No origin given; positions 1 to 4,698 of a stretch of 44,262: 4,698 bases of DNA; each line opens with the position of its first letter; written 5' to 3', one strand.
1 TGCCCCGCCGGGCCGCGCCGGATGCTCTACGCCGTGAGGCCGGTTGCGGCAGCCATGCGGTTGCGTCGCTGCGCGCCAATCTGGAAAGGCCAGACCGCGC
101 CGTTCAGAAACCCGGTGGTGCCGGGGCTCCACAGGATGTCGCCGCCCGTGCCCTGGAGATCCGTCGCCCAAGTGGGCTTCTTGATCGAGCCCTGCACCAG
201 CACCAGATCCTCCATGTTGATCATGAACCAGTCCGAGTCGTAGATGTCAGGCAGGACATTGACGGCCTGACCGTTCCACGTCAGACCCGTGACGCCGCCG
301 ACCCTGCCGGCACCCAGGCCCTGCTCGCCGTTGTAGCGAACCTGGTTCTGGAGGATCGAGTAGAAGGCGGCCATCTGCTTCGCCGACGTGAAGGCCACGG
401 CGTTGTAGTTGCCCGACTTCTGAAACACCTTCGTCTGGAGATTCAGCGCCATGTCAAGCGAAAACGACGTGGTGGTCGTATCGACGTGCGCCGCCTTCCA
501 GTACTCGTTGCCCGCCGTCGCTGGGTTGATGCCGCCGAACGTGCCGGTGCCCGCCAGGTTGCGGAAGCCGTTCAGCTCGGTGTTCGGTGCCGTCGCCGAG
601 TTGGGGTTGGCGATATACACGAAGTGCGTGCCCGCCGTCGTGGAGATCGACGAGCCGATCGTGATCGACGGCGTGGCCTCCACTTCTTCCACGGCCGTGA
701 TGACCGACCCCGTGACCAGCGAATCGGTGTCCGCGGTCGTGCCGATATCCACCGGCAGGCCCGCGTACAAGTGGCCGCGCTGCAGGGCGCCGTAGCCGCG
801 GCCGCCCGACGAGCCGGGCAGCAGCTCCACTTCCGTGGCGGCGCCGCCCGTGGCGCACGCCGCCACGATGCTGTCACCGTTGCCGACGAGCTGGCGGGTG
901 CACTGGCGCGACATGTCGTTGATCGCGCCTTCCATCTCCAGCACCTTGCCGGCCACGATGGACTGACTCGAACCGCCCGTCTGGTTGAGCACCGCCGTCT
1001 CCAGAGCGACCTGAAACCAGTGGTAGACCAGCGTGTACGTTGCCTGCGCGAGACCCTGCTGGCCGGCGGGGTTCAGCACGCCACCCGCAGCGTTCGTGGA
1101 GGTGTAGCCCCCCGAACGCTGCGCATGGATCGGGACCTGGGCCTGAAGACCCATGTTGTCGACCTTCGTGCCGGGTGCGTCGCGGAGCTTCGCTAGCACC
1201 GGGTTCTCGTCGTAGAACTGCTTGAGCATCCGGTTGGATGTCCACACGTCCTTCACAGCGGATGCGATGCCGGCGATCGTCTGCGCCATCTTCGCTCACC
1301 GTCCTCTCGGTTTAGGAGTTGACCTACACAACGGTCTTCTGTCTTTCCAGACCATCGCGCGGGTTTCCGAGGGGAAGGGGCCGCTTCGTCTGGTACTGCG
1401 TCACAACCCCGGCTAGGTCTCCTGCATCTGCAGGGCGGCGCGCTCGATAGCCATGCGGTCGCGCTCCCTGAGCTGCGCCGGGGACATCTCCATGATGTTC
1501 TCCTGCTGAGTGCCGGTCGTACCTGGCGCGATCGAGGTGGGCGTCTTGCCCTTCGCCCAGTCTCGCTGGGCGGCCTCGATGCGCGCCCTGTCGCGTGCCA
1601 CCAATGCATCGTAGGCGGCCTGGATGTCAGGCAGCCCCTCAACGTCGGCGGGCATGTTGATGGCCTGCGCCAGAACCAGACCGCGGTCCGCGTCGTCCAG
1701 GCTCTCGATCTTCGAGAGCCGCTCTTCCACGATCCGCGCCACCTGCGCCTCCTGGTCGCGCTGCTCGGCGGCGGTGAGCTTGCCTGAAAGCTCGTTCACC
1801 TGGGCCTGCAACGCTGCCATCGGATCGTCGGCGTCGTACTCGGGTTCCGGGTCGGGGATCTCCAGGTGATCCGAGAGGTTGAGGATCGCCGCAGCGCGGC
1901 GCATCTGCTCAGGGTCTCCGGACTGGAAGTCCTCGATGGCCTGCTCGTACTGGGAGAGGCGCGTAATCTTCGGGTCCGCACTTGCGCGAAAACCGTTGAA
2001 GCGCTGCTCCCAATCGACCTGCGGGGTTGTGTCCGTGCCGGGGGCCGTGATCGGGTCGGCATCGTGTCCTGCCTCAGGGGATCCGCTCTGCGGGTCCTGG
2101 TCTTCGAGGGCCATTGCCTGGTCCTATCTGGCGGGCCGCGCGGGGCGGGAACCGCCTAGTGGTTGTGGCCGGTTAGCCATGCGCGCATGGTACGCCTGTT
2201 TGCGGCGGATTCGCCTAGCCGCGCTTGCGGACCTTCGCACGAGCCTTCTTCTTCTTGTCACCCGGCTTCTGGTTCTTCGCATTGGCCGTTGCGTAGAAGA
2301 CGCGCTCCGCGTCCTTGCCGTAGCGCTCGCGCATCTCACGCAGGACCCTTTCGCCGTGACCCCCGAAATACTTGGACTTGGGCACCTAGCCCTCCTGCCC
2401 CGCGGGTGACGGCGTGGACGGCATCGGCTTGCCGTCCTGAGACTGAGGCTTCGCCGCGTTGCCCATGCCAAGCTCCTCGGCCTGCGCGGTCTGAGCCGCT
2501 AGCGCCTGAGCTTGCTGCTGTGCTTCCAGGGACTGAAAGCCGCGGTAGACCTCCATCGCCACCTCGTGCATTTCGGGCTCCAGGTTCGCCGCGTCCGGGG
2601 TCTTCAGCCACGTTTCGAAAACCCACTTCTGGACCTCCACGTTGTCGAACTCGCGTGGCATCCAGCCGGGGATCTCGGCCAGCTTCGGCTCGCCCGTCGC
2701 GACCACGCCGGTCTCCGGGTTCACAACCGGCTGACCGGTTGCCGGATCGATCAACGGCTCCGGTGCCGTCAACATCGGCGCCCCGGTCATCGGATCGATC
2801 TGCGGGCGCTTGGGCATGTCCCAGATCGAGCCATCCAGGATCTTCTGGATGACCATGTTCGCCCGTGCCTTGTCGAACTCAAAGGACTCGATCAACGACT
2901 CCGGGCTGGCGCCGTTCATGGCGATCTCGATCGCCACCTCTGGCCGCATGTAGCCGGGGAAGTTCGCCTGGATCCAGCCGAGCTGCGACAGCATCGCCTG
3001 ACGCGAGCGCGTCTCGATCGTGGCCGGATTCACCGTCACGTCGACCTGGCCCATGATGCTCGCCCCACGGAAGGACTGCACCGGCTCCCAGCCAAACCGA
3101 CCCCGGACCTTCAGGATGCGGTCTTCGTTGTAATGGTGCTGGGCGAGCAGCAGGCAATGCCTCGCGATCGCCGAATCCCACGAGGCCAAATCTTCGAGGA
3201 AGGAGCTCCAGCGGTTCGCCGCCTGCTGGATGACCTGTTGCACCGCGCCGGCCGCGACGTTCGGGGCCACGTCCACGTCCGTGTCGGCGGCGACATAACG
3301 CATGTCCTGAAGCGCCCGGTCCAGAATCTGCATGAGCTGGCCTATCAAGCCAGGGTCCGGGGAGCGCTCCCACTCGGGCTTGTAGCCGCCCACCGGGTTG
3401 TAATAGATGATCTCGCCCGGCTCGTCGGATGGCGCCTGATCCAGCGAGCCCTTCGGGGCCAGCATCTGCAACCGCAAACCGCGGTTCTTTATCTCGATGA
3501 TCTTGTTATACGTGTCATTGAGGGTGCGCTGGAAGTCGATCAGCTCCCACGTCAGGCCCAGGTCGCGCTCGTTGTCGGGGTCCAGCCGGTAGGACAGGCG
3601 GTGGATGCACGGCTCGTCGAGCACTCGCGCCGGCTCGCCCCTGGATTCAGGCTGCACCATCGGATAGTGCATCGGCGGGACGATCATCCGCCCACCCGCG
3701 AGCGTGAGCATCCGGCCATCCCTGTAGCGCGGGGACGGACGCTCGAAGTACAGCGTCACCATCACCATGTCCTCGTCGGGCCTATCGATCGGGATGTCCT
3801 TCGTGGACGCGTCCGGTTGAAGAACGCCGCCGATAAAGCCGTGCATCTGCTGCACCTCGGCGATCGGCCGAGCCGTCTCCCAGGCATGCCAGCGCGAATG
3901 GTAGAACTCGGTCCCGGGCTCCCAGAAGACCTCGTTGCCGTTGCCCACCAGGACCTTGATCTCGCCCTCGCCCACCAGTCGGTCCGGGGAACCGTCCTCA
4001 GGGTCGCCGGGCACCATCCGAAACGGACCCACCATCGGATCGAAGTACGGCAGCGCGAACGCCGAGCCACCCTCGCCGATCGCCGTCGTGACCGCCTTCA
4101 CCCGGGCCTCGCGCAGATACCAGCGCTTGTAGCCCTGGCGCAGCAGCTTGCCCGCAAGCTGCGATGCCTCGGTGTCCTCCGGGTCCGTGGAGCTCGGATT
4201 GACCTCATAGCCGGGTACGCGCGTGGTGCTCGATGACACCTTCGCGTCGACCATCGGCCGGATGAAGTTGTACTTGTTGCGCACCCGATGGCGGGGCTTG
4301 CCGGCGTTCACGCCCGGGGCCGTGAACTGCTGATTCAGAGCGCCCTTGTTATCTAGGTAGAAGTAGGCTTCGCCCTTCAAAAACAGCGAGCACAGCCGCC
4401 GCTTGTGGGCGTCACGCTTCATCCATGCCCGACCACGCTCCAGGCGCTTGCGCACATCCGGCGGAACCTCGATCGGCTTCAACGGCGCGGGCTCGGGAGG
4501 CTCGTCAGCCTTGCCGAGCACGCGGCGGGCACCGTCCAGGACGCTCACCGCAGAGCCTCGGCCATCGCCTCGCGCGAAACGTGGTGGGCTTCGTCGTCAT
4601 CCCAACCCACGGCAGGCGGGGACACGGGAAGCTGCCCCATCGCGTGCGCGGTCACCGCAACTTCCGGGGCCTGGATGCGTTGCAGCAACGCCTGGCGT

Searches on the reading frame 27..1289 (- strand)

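Call 37: search_protein_families(library=phrogs, proteins=[window:27-1289:-], max_evalue=0.00001)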
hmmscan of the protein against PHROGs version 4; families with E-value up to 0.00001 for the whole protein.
window:27-1289:- (420 aa): 1 family
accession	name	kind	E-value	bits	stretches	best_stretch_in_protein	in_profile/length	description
phrog_14242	-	head and packaging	1.9e-20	73.9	1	1-364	1-339/396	major head protein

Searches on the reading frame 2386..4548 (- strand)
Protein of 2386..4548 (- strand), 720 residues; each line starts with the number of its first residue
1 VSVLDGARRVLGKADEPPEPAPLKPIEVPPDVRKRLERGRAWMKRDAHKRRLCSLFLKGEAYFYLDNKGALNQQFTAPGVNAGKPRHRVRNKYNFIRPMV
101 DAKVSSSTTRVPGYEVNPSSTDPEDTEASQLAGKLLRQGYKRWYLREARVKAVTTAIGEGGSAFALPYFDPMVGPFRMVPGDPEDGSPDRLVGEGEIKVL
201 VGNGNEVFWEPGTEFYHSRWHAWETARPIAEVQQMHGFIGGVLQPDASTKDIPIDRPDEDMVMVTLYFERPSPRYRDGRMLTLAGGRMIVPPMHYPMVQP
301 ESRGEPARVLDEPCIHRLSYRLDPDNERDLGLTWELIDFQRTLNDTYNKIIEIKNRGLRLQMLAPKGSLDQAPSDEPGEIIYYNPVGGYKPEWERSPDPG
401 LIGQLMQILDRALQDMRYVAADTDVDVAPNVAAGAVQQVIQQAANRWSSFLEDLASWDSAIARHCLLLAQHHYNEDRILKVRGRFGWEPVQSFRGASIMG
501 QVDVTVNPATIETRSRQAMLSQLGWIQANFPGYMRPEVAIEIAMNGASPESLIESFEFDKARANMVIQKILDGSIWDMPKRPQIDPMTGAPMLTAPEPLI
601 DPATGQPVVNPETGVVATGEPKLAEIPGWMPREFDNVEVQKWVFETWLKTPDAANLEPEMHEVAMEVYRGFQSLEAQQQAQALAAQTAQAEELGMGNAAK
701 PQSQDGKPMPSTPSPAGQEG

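Call 37: search_protein_families(library=phrogs, proteins=[window:2386-4548:-], max_evalue=0.00001)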
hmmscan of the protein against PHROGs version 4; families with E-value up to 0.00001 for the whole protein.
window:2386-4548:- (720 aa): 1 family
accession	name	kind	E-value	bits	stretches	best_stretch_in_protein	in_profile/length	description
phrog_156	-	head and packaging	3e-16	60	1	313-523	295-524/681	portal protein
